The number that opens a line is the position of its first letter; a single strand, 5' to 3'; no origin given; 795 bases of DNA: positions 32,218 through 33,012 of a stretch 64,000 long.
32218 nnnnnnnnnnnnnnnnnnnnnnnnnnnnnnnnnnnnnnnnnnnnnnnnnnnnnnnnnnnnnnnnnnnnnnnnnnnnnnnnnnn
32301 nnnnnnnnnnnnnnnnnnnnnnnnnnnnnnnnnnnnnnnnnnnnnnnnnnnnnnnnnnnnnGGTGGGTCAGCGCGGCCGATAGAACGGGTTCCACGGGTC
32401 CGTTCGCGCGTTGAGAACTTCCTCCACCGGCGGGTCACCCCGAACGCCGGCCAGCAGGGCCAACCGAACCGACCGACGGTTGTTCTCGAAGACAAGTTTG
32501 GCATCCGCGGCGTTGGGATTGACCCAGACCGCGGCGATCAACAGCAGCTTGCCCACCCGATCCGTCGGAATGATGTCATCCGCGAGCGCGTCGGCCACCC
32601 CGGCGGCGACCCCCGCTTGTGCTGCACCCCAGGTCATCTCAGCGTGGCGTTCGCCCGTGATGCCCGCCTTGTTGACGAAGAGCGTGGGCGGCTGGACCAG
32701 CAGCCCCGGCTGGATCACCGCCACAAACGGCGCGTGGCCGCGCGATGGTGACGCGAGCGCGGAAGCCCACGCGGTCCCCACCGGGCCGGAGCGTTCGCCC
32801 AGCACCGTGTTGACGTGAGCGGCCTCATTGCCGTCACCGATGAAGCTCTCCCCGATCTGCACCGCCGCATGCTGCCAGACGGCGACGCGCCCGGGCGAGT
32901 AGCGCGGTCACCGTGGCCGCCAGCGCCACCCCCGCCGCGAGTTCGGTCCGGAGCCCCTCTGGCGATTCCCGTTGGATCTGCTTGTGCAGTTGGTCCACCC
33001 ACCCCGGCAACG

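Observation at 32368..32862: Formaldehyde-activating-enzyme (Fae)-like gene in an actinobacterial catabolic cluster, near a copper amine oxidase and Mer-family oxidoreductase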

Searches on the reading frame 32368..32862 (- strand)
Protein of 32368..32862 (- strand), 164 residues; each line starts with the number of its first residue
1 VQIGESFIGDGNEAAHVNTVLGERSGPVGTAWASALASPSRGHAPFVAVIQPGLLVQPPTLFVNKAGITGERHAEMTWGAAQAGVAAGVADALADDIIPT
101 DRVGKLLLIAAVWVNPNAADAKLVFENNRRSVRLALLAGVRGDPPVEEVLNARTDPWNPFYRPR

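Call 4: search_protein_families(library=pfam, proteins=[window:32368-32862:-], max_evalue=0.01)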
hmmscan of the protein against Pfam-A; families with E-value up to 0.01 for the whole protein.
window:32368-32862:- (164 aa): 1 family
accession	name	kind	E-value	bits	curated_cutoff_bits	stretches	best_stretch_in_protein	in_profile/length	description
PF08714.17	Fae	-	2.4e-50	171.1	27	1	3-158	1-156/159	Formaldehyde-activating enzyme (Fae)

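Call 5: search_protein_families(library=ncbifam, proteins=[window:32368-32862:-], max_evalue=0.01)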
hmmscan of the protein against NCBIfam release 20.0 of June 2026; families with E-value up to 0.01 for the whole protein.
window:32368-32862:- (164 aa): 2 families
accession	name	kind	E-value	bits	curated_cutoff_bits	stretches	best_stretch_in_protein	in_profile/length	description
TIGR03126.1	one_C_fae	equivalog_domain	1.1e-43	149.1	118.05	1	1-157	1-157/160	formaldehyde-activating enzyme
NF009833.0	PRK13307.1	equivalog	4.4e-34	118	274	1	1-153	2-154/392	bifunctional 5,6,7,8-tetrahydromethanopterin hydro-lyase/3-hexulose-6-phosphate synthase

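Call 6: find_homologous_proteins(query=window:32368-32862:-, max_evalue=0.001)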
Query window:32368-32862:- (164 aa): 4830 proteins with E <= 0.001 among 5557 candidates; the best 120 are listed.
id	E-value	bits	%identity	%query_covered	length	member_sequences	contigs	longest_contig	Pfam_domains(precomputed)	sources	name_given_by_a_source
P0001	5.9e-94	331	92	100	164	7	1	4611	PF08714.18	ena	-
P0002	2.6e-90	319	89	100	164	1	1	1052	PF08714.18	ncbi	-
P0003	4.1e-82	292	81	100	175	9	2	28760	PF08714.18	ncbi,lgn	-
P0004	2.3e-80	286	79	100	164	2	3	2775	PF08714.18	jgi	-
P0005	4.2e-79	282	80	100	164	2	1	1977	PF08714.18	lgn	-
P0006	8.7e-78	278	79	100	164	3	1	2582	PF08714.18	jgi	jgi:5,6,7,8-tetrahydromethanopterin hydro-lyase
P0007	9.1e-78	278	77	100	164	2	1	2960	PF08714.18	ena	-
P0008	2.2e-77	277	77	100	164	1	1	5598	PF08714.18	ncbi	-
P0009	3.3e-77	276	76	100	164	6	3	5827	PF08714.18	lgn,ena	-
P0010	6.6e-77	275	76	100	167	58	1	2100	PF08714.18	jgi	jgi:5,6,7,8-tetrahydromethanopterin hydro-lyase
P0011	5.4e-76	272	75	100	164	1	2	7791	PF08714.18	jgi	jgi:5,6,7,8-tetrahydromethanopterin hydro-lyase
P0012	7.2e-76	272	77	100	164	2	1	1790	PF08714.18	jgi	jgi:5,6,7,8-tetrahydromethanopterin hydro-lyase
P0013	3.7e-75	269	77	100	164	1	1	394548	PF08714.18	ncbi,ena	-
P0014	1.0e-74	268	74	100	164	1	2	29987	PF08714.18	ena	-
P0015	2.0e-74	267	74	100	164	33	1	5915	PF08714.18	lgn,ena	-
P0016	3.1e-74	266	76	100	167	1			PF08714.18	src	-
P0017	6.4e-74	265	73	100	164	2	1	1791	PF08714.18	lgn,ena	-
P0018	8.2e-74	265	73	100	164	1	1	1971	PF08714.18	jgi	jgi:5,6,7,8-tetrahydromethanopterin hydro-lyase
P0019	2.5e-73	263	73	100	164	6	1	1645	PF08714.18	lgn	-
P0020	5.6e-73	262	73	100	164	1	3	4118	PF08714.18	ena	-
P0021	2.6e-72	260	73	100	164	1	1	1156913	PF08714.18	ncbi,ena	-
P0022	3.2e-72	260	73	100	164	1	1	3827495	PF08714.18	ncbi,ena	-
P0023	6.0e-72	259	73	100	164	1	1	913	PF08714.18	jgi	jgi:5,6,7,8-tetrahydromethanopterin hydro-lyase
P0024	1.5e-71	258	72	100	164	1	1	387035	PF08714.18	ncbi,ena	-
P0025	3.2e-71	257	72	100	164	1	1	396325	PF08714.18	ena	-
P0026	5.1e-71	256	73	100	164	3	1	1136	PF08714.18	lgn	-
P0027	3.7e-70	253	72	100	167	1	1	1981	PF08714.18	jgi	jgi:5,6,7,8-tetrahydromethanopterin hydro-lyase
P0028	9.2e-70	252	71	100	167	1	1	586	PF08714.18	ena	-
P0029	4.9e-69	249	72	100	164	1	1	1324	PF08714.18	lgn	-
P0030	2.1e-68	247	70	100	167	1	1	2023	PF08714.18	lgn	-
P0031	2.0e-67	244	71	100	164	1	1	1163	PF08714.18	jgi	jgi:5,6,7,8-tetrahydromethanopterin hydro-lyase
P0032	2.4e-67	244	72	100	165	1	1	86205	PF08714.18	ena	-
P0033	3.0e-67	244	71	96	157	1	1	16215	PF08714.18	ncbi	-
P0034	7.2e-67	242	68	100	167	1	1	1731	PF08714.18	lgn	-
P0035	2.5e-66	241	70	100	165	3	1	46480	PF08714.18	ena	-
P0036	3.3e-66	240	71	100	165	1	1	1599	PF08714.18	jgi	jgi:5,6,7,8-tetrahydromethanopterin hydro-lyase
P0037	1.5e-65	238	71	100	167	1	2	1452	PF08714.18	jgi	jgi:5,6,7,8-tetrahydromethanopterin hydro-lyase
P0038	1.5e-65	238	70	98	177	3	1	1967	PF08714.18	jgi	jgi:5,6,7,8-tetrahydromethanopterin hydro-lyase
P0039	6.9e-65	236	69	98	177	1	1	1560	PF08714.18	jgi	jgi:5,6,7,8-tetrahydromethanopterin hydro-lyase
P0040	1.1e-64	235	67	99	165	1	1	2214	PF08714.18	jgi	jgi:5,6,7,8-tetrahydromethanopterin hydro-lyase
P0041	1.2e-64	235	69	98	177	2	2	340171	PF08714.18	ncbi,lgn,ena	-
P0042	1.8e-64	235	69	98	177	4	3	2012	PF08714.18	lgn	-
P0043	2.1e-64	234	70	100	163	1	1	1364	PF08714.18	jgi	jgi:5,6,7,8-tetrahydromethanopterin hydro-lyase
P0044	2.6e-64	234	70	99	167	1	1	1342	PF08714.18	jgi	jgi:5,6,7,8-tetrahydromethanopterin hydro-lyase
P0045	6.6e-64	233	67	100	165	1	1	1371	PF08714.18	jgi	jgi:5,6,7,8-tetrahydromethanopterin hydro-lyase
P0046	6.9e-64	233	68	100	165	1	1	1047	PF08714.18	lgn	-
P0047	1.5e-63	232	67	99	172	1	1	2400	PF08714.18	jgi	jgi:5,6,7,8-tetrahydromethanopterin hydro-lyase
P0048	1.5e-63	232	66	100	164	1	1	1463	PF08714.18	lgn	-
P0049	2.6e-63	231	66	99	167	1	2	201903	PF08714.18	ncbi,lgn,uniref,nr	ncbi:formaldehyde-activating enzyme [Kibdelosporangium persicum]|uniref:Formaldehyde-activating enzy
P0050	3.5e-63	230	66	99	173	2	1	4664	PF08714.18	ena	-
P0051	4.8e-63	230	69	99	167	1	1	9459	PF08714.18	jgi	jgi:5,6,7,8-tetrahydromethanopterin hydro-lyase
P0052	6.5e-63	230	66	100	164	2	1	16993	PF08714.18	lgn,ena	-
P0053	8.2e-63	229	65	99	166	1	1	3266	PF08714.18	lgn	-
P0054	1.1e-62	229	67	100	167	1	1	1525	PF08714.18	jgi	jgi:5,6,7,8-tetrahydromethanopterin hydro-lyase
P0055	1.4e-62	228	67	100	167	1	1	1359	PF08714.18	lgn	-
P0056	1.4e-62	228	66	100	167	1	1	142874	PF08714.18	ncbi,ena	-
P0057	1.5e-62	228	69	99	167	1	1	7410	PF08714.18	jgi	jgi:5,6,7,8-tetrahydromethanopterin hydro-lyase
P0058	1.8e-62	228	64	99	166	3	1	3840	PF08714.18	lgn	-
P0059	1.9e-62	228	66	100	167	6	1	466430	PF08714.18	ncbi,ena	-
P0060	2.5e-62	228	65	99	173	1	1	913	PF08714.18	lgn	-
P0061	2.6e-62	228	63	99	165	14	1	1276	PF08714.18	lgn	-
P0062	2.6e-62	228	67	100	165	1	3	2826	PF08714.18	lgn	-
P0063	2.7e-62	228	64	100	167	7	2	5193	PF08714.18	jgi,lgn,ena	-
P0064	3.2e-62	227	68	100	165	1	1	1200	PF08714.18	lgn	-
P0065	3.5e-62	227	68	99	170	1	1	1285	PF08714.18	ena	-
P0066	3.6e-62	227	68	99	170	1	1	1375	PF08714.18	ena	-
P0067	4.0e-62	227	66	98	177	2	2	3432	PF08714.18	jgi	jgi:5,6,7,8-tetrahydromethanopterin hydro-lyase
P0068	4.5e-62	227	64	99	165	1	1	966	PF08714.18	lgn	-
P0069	4.8e-62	227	67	99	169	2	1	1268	PF08714.18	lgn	-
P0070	5.2e-62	227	64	99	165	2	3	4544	PF08714.18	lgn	-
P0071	5.4e-62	227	64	99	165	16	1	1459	PF08714.18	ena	-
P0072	5.5e-62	227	67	99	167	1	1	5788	PF08714.18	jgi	jgi:5,6,7,8-tetrahydromethanopterin hydro-lyase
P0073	7.4e-62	226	66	100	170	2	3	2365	PF08714.18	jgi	jgi:5,6,7,8-tetrahydromethanopterin hydro-lyase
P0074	7.5e-62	226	66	98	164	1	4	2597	PF08714.18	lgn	-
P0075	8.7e-62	226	66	100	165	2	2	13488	PF08714.18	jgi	-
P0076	1.0e-61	226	63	99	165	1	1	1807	PF08714.18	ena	-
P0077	1.1e-61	226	65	99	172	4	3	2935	PF08714.18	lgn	-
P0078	1.2e-61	225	68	98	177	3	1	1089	PF08714.18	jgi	jgi:5,6,7,8-tetrahydromethanopterin hydro-lyase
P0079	1.2e-61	225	67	99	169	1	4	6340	PF08714.18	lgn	-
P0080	1.3e-61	225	66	99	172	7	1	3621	PF08714.18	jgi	jgi:5,6,7,8-tetrahydromethanopterin hydro-lyase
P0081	1.4e-61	225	66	99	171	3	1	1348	PF08714.18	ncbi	-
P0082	1.4e-61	225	66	100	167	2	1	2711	PF08714.18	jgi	-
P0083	1.6e-61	225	66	99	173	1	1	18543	PF08714.18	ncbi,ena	-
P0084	1.6e-61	225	66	98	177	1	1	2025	PF08714.18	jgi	jgi:5,6,7,8-tetrahydromethanopterin hydro-lyase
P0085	1.7e-61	225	67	99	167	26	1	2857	PF08714.18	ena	-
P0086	1.7e-61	225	67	99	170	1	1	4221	PF08714.18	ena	-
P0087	1.7e-61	225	65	100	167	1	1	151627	PF08714.18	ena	-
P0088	1.8e-61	225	65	100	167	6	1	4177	PF08714.18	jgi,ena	-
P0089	1.8e-61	225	68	99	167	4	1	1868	PF08714.18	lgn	-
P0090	1.9e-61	225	67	99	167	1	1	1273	PF08714.18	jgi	jgi:5,6,7,8-tetrahydromethanopterin hydro-lyase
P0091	2.1e-61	225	66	100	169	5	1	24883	PF08714.18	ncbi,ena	-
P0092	2.2e-61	225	66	100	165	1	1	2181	PF08714.18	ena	-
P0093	2.2e-61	225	63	99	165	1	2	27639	PF08714.18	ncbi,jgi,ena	ncbi:MAG: formaldehyde-activating enzyme [Actinomycetes bacterium]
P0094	2.3e-61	225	64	99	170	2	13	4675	PF08714.18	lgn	-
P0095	2.3e-61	225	68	99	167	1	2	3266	PF08714.18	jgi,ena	-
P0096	2.9e-61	224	66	100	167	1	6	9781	PF08714.18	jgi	jgi:5,6,7,8-tetrahydromethanopterin hydro-lyase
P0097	3.2e-61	224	66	99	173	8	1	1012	PF08714.18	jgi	jgi:5,6,7,8-tetrahydromethanopterin hydro-lyase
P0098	3.2e-61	224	65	100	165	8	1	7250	PF08714.18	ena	-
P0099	3.3e-61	224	65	100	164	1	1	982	PF08714.18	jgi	jgi:5,6,7,8-tetrahydromethanopterin hydro-lyase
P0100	3.5e-61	224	66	100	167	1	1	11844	PF08714.18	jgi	jgi:5,6,7,8-tetrahydromethanopterin hydro-lyase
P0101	3.9e-61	224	68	98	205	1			PF08714.18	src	-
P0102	4.6e-61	224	66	99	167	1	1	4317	PF08714.18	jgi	jgi:5,6,7,8-tetrahydromethanopterin hydro-lyase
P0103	5.0e-61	223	65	100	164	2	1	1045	PF08714.18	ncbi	-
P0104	5.4e-61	223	63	99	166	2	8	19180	PF08714.18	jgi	jgi:5,6,7,8-tetrahydromethanopterin hydro-lyase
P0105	5.7e-61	223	66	98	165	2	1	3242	PF08714.18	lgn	-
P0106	5.7e-61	223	67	100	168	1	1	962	PF08714.18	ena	-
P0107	6.0e-61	223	67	97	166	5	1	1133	PF08714.18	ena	-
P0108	6.0e-61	223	67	100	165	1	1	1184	PF08714.18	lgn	-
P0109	6.2e-61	223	65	100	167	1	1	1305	PF08714.18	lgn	-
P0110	6.2e-61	223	65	99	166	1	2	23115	PF08714.18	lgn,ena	-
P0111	6.6e-61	223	65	100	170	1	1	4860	PF08714.18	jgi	jgi:5,6,7,8-tetrahydromethanopterin hydro-lyase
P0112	6.9e-61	223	66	99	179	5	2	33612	PF08714.18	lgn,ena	-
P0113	7.1e-61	223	66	100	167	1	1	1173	PF08714.18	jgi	jgi:5,6,7,8-tetrahydromethanopterin hydro-lyase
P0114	7.4e-61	223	65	99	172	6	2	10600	PF08714.18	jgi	-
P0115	7.5e-61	223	65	100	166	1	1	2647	PF08714.18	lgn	-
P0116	7.5e-61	223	66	98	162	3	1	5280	PF08714.18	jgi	jgi:5,6,7,8-tetrahydromethanopterin hydro-lyase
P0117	7.7e-61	223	66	99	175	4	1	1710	PF08714.18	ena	-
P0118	7.9e-61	223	67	99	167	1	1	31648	PF08714.18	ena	-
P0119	8.3e-61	223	68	98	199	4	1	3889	PF08714.18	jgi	jgi:5,6,7,8-tetrahydromethanopterin hydro-lyase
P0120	1.0e-60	222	66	99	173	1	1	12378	PF08714.18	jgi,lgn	jgi:5,6,7,8-tetrahydromethanopterin hydro-lyase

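Call 7: search_solved_structures(query=window:32368-32862:-, max_evalue=0.01, show_alignments=3)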
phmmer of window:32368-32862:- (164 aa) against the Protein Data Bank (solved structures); distinct sequences matched with E-value up to 0.01: 2.
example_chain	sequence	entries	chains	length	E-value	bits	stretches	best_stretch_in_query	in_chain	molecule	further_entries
1y5y_A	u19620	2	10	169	2.3e-29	105.7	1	1-160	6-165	Formaldehyde-activating enzyme fae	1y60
8ub7_B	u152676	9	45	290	1.1e-28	103.5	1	1-160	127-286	Avd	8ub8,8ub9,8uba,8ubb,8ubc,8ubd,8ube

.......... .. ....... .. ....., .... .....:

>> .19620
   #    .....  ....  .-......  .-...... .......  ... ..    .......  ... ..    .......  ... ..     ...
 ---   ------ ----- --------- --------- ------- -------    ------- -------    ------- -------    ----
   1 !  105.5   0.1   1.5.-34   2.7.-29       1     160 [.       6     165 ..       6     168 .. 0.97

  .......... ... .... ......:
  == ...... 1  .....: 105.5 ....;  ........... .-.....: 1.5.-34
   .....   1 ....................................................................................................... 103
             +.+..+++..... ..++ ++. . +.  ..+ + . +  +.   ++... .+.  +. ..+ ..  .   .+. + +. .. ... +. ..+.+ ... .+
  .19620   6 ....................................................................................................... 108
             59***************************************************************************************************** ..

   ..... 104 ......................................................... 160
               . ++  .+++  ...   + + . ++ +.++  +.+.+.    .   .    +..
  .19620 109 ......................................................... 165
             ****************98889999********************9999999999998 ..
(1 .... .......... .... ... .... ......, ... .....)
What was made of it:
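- Checked: Structure: collinear over residues 1-160 with M. extorquens Fae 1Y5Y (E = 2e-29, call 7).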

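Call 8: find_related_loci(query=window:32368-32862:-, collection=genome_contigs, flank=10000)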
Query window:32368-32862:- (164 aa) in genome_contigs; peptide patterns used: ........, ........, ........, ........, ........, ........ (x = any residue, [..] = any of these).
119 stretches matched a pattern; 26 encode a relative of the query (tblastn E <= 1e-3); 26 distinct loci.
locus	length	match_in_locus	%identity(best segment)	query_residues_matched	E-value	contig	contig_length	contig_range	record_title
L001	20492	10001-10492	96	1-164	3e-100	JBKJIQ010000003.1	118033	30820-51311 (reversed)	MAG: Acidimicrobiia bacterium isolate ant_bin.168 S1Ck117_5300895_flag_0_multi_35.9970_len_118033, whole genome shotgun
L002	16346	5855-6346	75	1-164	4e-80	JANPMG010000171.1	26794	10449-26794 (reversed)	MAG: Acidimicrobiia bacterium isolate VAR_48_metabat_304 VAR_48_k141_2218078, whole genome shotgun sequence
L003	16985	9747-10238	74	1-164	1e-79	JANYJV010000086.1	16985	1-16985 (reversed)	MAG: Acidimicrobiia bacterium isolate GL140_4_metabinner_23 GL140_4_k141_2923125, whole genome shotgun sequence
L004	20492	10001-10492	79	1-164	7e-75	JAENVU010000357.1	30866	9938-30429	MAG: Acidimicrobiia bacterium isolate 3_4_m_bin14 c_000002311495, whole genome shotgun sequence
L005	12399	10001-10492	81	1-164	1e-72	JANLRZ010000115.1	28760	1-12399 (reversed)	MAG: Acidimicrobiia bacterium isolate OTE_25_metabat_69 OTE_25_k141_1783124, whole genome shotgun sequence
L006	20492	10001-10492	81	1-164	6e-73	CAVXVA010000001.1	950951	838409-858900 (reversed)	MAG: uncultured Acidimicrobiia bacterium isolate MFD04651.bin.1.142 genome assembly, contig: contig_10461, whole genome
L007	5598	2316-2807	77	1-164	7e-71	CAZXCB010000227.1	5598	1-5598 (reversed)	MAG TPA_asm: uncultured Bifidobacteriaceae bacterium isolate SRP237561_co1_353 genome assembly, contig: NODE_31362_lengt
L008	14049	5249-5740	76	1-164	5e-71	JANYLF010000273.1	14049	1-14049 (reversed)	MAG: Acidimicrobiia bacterium isolate GL140_5_metabinner_93 GL140_5_k141_1094844, whole genome shotgun sequence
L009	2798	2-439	75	19-164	9e-71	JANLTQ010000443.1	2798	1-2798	MAG: Acidimicrobiia bacterium isolate OTE_25_metabat_154 OTE_25_k141_1361738, whole genome shotgun sequence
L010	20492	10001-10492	73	1-164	2e-68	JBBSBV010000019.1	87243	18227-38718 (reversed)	MAG: Acidimicrobiia bacterium isolate La6_metabat2.202 La6_metabat2.202_K_350105_L_87243_cov_46.6873, whole genome shotg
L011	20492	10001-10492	76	1-164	3e-68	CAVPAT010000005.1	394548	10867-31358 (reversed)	MAG: uncultured Acidimicrobiia bacterium isolate MFD09779.bin.2.249 genome assembly, contig: contig_47643, whole genome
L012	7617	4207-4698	72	1-164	1e-66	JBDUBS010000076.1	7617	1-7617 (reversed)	MAG: Acidimicrobiia bacterium isolate cluster4_bin.29 NODE_30845_length_7617_cov_5.663184, whole genome shotgun sequence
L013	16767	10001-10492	80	1-164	4e-66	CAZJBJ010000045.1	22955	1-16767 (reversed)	MAG TPA_asm: uncultured Bifidobacteriaceae bacterium isolate SRP150892_co2_122 genome assembly, contig: NODE_3006_length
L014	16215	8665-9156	72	1-164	6e-66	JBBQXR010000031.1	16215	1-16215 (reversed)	MAG: Acidimicrobiia bacterium isolate Co_metawrap_2124 Cmw_2124_k141_13013430_length_16215_cov_6.0000, whole genome shot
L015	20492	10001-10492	73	1-164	1e-64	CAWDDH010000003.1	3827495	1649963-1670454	MAG: uncultured Acidimicrobiia bacterium isolate MFD05684.bin.2.64 genome assembly, contig: contig_15983, whole genome s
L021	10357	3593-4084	51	1-164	3e-51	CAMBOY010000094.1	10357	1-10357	MAG: Hydrogenophaga intermedia isolate MiE-22jul19-79 genome assembly, contig: MiE-22jul19-C6184, whole genome shotgun s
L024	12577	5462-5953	54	1-164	8e-48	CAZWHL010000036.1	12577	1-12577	MAG TPA_asm: uncultured Rhodoluna sp. isolate SRP220891_co5_28 genome assembly, contig: NODE_3576_length_12577_cov_17.91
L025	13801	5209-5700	55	1-164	1e-46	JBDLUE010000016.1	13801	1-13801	MAG: Actinomycetota bacterium isolate lewisrun_2019_sw_WHONDRS-S19S_0014_F_bin.9 scaffold_435, whole genome shotgun sequ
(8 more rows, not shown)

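Call 11: find_encoding_contigs(protein=window:32368-32862:-, flank=10000, max_places=3)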
Protein window:32368-32862:- (164 aa): no gene with exactly this product is on record in the collection.
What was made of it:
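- Tried and rejected: An exact-sequence lookup of the window protein found nothing (call 11).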

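Call 12: find_encoding_contigs(protein=P0022, flank=10000, max_places=2)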
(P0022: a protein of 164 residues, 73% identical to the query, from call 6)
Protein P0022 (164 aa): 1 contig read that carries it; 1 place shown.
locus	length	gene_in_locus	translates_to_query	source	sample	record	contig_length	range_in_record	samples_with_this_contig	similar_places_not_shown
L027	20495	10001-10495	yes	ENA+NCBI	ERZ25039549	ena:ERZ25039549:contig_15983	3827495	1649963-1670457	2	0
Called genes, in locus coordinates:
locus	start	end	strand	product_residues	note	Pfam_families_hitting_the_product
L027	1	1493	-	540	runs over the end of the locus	PF00070:Pyr_redox (faint), PF01266:DAO (weak), PF01494:FAD_binding_3 (weak), PF01593:Amino_oxidase, PF01946:Thi4 (weak), PF12831:FAD_oxidored, PF13450:NAD_binding_8, PF01266:DAO (weak), +3 more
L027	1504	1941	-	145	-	-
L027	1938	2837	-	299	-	PF01408:GFO_IDH_MocA, PF22725:GFO_IDH_MocA_C3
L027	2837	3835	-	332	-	PF00005:ABC_tran, PF13304:AAA_21 (faint)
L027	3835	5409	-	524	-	PF00528:BPD_transp_1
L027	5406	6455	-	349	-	PF13531:SBP_bac_11, PF13343:SBP_bac_6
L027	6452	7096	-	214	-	PF04263:TPK_catalytic, PF04265:TPK_B1_binding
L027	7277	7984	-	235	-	PF04203:Sortase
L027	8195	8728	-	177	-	PF22784:PTP-SAK, PF22785:Tc-R-P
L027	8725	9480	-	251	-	PF00296:Bac_luciferase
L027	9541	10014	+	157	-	-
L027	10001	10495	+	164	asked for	PF08714:Fae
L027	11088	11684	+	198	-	PF00441:Acyl-CoA_dh_1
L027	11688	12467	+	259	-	PF00106:adh_short, PF08659:KR, PF13561:adh_short_C2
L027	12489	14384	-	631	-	PF21994:AGAO-like_N2 (weak), PF02728:Cu_amine_oxidN3, PF01179:Cu_amine_oxid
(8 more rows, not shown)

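Call 13: find_encoding_contigs(protein=P0049, flank=10000, max_places=2)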
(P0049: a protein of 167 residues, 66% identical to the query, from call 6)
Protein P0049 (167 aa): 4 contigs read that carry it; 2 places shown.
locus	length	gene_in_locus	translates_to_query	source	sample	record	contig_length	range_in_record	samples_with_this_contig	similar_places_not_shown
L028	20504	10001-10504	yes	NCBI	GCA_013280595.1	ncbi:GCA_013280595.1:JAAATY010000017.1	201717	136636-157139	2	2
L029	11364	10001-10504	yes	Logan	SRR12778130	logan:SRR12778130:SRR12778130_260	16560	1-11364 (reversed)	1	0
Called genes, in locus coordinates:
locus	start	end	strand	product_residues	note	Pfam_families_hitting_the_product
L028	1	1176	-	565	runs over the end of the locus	PF00246:Peptidase_M14, PF01483:P_proprotein (weak)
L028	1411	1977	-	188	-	-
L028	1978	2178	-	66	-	-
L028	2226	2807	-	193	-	PF05076:SUFU (weak)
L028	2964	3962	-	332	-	PF04542:Sigma70_r2, PF08281:Sigma70_r4_2, PF12680:SnoaL_2 (weak)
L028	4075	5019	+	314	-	PF13560:HTH_31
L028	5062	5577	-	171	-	-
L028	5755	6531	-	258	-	PF09339:HTH_IclR (weak), PF25212:HVO_A0114 (faint), PF01614:IclR_C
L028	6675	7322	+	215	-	PF00528:BPD_transp_1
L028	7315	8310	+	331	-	PF00005:ABC_tran, PF00571:CBS (weak)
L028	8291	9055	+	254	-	PF00528:BPD_transp_1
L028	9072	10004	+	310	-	PF04069:OpuAC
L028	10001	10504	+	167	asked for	PF08714:Fae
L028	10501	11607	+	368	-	PF02746:MR_MLE_N (weak), PF13378:MR_MLE_C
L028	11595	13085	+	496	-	PF00171:Aldedh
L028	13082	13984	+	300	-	PF03446:NAD_binding_2, PF03807:F420_oxidored (weak), PF14833:NAD_binding_11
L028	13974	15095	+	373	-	PF00465:Fe-ADH, PF13685:Fe-ADH_2, PF25137:ADH_Fe_C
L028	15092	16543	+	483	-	PF00171:Aldedh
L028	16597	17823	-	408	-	PF07995:GSDH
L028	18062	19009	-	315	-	PF12840:HTH_20 (faint), PF13404:HTH_AsnC-type, PF13412:HTH_24, PF22451:NirdL-like_HTH (faint), PF25213:HVO_A0261_N (faint), PF13404:HTH_AsnC-type, PF01037:AsnC_trans_reg, PF22482:AsnC_trans_reg_3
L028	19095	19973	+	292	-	PF13468:Glyoxalase_3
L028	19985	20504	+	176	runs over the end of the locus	-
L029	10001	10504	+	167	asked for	PF08714:Fae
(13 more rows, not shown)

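Call 24: find_encoding_contigs(protein=P0041, flank=10000, max_places=1)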
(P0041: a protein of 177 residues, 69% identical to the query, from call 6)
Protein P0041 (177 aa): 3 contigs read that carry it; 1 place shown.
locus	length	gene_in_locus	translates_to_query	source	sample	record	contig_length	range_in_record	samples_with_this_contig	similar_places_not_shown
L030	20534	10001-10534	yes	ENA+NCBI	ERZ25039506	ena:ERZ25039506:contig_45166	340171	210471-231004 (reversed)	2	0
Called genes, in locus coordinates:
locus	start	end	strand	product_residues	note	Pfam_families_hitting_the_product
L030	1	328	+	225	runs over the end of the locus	PF01370:Epimerase, PF16363:GDP_Man_Dehyd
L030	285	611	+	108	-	PF16363:GDP_Man_Dehyd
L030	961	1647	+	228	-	-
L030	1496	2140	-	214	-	PF00581:Rhodanese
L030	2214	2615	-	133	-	-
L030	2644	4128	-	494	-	PF00221:Lyase_aromatic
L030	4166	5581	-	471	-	PF00496:SBP_bac_5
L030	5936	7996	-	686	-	PF00005:ABC_tran, PF02463:SMC_N (weak), PF13191:AAA_16 (faint), PF13555:AAA_29 (faint), PF20720:nSTAND3 (faint), PF08352:oligo_HPY, PF00005:ABC_tran, PF08352:oligo_HPY, +2 more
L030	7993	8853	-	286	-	PF12911:OppC_N, PF00528:BPD_transp_1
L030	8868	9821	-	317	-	PF19300:BPD_transp_1_N, PF00528:BPD_transp_1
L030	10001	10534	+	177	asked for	PF08714:Fae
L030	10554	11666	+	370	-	PF13378:MR_MLE_C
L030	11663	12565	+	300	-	PF03446:NAD_binding_2, PF14833:NAD_binding_11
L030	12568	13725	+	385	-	PF00465:Fe-ADH, PF13685:Fe-ADH_2 (weak), PF25137:ADH_Fe_C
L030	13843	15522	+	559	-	PF17391:Urocanase_N, PF01175:Urocanase, PF17392:Urocanase_C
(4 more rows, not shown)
